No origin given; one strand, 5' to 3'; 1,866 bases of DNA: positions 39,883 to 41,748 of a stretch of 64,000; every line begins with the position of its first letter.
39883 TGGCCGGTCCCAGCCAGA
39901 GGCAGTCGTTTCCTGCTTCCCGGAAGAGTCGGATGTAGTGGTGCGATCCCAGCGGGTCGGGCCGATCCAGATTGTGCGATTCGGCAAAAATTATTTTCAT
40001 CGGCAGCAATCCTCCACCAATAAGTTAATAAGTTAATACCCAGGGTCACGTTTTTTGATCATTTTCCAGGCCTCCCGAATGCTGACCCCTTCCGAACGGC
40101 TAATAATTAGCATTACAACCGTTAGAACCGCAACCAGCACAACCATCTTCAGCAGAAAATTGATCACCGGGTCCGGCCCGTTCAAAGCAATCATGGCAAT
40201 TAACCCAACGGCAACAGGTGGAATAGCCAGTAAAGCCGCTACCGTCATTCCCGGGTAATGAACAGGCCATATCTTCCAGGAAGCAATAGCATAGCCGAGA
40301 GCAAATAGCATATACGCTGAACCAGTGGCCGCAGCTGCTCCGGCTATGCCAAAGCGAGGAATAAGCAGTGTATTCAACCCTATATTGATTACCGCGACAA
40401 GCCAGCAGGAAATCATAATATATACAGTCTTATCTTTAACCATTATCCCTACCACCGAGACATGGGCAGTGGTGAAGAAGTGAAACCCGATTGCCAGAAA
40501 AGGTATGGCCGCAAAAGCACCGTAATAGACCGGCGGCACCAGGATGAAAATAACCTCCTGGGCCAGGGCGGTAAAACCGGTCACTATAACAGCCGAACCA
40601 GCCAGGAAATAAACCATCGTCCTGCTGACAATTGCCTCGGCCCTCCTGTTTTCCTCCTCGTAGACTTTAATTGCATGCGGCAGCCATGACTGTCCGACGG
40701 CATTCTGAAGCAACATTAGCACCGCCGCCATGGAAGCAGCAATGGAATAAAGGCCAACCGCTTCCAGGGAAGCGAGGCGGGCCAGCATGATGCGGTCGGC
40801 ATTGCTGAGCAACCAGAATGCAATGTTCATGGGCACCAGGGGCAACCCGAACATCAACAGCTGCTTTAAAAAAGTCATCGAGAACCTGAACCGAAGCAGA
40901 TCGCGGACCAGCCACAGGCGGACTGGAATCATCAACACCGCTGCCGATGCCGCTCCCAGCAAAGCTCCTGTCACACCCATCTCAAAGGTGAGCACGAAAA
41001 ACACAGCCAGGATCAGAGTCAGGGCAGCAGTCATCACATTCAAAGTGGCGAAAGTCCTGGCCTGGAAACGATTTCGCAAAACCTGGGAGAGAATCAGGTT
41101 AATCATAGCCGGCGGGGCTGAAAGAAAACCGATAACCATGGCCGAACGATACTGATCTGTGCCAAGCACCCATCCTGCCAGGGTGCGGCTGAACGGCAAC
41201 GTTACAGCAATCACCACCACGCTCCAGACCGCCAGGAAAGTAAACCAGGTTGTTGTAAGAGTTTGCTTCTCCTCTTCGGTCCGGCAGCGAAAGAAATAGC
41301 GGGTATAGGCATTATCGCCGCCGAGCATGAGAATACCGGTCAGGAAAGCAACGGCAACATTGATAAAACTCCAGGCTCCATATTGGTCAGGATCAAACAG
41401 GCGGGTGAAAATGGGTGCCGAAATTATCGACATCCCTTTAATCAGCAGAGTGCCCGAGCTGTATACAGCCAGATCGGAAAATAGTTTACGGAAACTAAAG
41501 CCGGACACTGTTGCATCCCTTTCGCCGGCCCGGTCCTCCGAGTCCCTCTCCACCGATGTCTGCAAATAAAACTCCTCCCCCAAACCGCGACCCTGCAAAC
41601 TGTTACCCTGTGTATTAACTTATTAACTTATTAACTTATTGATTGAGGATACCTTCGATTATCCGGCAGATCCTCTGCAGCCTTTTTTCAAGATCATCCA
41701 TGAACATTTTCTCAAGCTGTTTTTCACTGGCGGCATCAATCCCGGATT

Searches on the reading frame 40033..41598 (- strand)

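Call 3: search_protein_families(library=pfam, proteins=[window:40033-41598:-])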
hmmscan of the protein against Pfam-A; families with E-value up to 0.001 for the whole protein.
window:40033-41598:- (521 aa): 2 families
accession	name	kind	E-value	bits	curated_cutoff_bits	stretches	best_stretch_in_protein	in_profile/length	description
PF01943.22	Polysacc_synt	-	3.3e-20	73.1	28.2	1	42-307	4-268/274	Polysaccharide biosynthesis protein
PF13440.11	Polysacc_synt_3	-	2.2e-14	53.8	23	1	63-352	1-282/293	Polysaccharide biosynthesis protein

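Call 4: search_protein_families(library=ncbifam, proteins=[window:40033-41598:-])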
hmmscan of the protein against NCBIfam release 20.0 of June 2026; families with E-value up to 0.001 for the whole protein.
window:40033-41598:- (521 aa): 2 families
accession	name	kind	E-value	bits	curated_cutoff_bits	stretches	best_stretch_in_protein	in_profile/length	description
NF050818.1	PolSacchBiosHfsF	equivalog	2.1e-16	60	700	1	60-499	23-460/468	polysaccharide biosynthesis protein HfsF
NF007690.0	PRK10367.1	equivalog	6.6e-06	25.3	409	1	148-238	126-216/441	MATE family efflux transporter DinF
